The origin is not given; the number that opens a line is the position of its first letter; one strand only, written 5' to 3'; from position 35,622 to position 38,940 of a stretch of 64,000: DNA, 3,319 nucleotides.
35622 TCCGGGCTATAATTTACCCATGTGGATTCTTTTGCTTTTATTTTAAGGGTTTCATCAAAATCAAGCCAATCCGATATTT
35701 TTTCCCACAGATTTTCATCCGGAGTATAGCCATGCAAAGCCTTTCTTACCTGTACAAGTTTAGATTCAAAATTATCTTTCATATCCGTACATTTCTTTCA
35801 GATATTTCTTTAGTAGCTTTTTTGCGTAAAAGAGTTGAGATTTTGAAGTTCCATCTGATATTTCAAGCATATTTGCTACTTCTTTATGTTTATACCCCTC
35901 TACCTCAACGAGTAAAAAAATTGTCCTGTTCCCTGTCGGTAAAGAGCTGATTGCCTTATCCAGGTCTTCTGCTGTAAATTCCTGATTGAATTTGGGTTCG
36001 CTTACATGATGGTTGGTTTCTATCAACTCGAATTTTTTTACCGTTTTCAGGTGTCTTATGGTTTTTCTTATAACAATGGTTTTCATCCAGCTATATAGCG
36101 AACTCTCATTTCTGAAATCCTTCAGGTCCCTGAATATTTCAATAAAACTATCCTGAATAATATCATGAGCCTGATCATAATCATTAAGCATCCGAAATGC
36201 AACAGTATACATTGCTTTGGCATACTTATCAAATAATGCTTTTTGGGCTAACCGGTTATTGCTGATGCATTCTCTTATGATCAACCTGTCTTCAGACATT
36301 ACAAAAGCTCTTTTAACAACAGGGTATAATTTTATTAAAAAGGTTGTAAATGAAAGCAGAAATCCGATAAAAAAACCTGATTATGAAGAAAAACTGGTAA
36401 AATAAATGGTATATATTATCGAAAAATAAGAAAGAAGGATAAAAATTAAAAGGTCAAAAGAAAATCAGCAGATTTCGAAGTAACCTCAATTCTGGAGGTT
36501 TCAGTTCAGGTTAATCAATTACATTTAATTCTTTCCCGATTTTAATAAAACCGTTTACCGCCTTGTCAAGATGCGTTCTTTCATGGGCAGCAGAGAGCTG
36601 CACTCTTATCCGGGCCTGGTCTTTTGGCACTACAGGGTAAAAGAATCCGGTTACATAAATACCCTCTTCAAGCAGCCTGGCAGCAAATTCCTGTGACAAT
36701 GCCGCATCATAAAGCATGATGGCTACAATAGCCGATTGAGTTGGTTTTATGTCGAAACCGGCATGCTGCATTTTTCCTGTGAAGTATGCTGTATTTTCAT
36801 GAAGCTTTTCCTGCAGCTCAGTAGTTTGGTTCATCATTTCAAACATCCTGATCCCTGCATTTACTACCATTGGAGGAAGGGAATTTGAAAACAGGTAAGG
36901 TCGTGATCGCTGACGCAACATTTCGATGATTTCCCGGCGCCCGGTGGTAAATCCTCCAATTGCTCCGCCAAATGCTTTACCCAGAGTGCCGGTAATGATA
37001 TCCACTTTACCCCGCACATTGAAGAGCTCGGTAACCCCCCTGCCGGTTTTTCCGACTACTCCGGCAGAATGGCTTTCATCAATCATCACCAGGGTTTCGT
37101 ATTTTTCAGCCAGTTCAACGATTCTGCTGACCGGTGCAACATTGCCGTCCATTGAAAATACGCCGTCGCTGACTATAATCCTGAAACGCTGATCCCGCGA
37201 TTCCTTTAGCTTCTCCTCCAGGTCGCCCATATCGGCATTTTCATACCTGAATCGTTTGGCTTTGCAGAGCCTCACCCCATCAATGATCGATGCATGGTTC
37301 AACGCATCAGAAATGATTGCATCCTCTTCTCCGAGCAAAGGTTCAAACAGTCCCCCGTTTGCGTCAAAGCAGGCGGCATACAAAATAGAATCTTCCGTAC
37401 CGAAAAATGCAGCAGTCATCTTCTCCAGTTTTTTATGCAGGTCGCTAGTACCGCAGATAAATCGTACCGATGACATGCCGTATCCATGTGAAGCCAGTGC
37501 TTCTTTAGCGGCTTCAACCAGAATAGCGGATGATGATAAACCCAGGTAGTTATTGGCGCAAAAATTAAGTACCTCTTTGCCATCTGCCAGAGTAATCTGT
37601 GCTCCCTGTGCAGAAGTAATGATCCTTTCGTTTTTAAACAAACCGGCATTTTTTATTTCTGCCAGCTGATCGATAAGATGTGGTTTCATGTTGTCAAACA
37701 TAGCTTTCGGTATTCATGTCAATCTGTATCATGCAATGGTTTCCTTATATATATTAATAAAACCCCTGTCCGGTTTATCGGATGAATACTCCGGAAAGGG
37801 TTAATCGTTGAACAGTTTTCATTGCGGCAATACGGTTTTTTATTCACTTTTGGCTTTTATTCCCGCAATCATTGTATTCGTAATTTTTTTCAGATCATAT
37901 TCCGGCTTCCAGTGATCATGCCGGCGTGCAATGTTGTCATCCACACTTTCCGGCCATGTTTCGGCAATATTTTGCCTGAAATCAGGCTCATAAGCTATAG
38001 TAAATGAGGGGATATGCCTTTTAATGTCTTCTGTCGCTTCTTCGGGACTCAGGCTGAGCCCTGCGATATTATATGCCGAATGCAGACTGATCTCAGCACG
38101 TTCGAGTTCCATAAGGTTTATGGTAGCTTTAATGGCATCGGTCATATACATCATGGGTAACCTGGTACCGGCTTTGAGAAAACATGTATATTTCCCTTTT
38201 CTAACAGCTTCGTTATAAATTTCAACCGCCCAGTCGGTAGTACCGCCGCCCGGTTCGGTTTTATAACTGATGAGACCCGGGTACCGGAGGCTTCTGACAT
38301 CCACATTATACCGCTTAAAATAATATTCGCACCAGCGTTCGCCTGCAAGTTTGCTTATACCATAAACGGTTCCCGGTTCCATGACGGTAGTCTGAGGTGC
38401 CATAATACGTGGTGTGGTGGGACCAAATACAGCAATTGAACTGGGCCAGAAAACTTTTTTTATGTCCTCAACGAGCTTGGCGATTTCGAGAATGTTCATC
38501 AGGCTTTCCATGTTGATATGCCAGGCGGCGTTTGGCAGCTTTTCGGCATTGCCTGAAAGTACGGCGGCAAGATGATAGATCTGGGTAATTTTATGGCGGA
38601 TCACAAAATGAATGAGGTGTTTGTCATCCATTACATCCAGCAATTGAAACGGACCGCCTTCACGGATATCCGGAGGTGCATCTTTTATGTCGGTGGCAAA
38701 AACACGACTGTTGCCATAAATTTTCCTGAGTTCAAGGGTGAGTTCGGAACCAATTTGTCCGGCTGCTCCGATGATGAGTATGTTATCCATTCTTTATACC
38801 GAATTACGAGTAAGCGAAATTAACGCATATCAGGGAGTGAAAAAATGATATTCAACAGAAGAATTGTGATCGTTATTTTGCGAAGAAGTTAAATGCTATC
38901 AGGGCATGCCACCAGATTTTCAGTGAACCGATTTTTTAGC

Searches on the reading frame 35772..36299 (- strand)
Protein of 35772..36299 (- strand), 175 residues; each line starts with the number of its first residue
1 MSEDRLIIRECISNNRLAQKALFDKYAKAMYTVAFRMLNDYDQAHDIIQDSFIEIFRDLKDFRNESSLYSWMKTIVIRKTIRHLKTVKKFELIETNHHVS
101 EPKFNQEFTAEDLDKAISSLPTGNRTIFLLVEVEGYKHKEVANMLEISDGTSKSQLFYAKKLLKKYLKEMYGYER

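Call 90: search_protein_families(library=pfam, proteins=[window:35772-36299:-], max_evalue=0.00001)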
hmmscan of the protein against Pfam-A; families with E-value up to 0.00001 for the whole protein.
window:35772-36299:- (175 aa): 2 families
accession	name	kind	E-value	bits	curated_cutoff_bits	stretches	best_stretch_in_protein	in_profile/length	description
PF08281.18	Sigma70_r4_2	-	4.5e-13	49.1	25.7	1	111-163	2-54/54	Sigma-70, region 4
PF04542.20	Sigma70_r2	-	1.3e-12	47.8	24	1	22-86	1-67/71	Sigma-70 region 2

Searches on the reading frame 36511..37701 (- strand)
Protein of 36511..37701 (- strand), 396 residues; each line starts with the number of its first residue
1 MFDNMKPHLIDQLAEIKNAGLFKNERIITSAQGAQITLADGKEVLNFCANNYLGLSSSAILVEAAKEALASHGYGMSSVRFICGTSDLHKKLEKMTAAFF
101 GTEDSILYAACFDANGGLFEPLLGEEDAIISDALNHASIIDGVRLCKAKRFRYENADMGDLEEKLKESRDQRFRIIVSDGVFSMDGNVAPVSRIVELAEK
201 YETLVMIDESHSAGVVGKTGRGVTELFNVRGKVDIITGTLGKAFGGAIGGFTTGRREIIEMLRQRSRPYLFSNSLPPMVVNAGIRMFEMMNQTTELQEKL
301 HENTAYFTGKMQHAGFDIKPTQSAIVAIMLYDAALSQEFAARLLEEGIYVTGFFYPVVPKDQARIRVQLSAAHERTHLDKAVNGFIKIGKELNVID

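Call 90: search_protein_families(library=pfam, proteins=[window:36511-37701:-], max_evalue=0.00001)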
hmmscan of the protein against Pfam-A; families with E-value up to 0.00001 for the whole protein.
window:36511-37701:- (396 aa): 1 family
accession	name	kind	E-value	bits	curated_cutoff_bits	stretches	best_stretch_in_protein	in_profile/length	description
PF00155.27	Aminotran_1_2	-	1.8e-65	221.9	19.7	1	43-383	2-359/361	Aminotransferase class I and II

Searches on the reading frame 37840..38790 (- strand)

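Call 90: search_protein_families(library=pfam, proteins=[window:37840-38790:-], max_evalue=0.00001)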
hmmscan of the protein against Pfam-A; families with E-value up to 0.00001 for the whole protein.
window:37840-38790:- (316 aa): 4 families
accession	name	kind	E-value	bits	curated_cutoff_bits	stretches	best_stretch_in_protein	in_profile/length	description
PF01370.27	Epimerase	-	2.6e-27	96.2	20.9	1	4-242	1-239/240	NAD dependent epimerase/dehydratase family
PF16363.11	GDP_Man_Dehyd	-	3.4e-16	60.1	27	1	5-169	1-179/332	GDP-mannose 4,6 dehydratase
PF04321.23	RmlD_sub_bind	-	1.1e-12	48.1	27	1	3-163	2-145/287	RmlD substrate binding domain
PF07993.18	NAD_binding_4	-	9.9e-07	28.6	20.1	1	65-208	86-242/258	Male sterility protein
